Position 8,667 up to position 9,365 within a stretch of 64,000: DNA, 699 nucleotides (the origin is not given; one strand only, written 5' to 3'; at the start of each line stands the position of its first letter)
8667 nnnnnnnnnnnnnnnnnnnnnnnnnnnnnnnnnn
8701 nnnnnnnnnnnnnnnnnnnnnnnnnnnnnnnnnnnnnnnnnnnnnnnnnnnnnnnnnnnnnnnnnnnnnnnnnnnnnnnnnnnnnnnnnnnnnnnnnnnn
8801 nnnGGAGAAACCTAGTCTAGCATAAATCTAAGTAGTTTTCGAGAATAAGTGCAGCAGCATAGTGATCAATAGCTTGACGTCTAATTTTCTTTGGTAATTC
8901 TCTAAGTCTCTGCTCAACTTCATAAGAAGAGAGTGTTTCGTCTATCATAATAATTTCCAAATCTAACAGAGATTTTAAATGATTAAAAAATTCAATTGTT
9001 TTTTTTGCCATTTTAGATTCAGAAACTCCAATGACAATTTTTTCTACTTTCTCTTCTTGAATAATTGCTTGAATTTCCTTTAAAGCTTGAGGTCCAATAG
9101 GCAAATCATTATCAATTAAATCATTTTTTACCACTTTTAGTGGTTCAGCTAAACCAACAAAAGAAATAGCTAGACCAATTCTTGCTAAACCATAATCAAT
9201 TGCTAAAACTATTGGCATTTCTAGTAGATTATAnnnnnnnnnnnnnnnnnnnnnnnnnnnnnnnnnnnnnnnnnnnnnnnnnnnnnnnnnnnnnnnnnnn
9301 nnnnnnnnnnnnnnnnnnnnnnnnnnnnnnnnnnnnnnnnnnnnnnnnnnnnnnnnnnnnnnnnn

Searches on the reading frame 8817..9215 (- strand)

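Call 82: search_protein_families(library=pfam, proteins=[window:8817-9215:-], max_evalue=0.001)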
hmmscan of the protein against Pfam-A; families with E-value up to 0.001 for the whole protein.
window:8817-9215:- (132 aa): 1 family
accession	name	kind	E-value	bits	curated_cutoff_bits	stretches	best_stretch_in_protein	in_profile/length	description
PF03652.20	RuvX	-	1.5e-25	90.5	29.2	1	2-130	2-133/134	Holliday junction resolvase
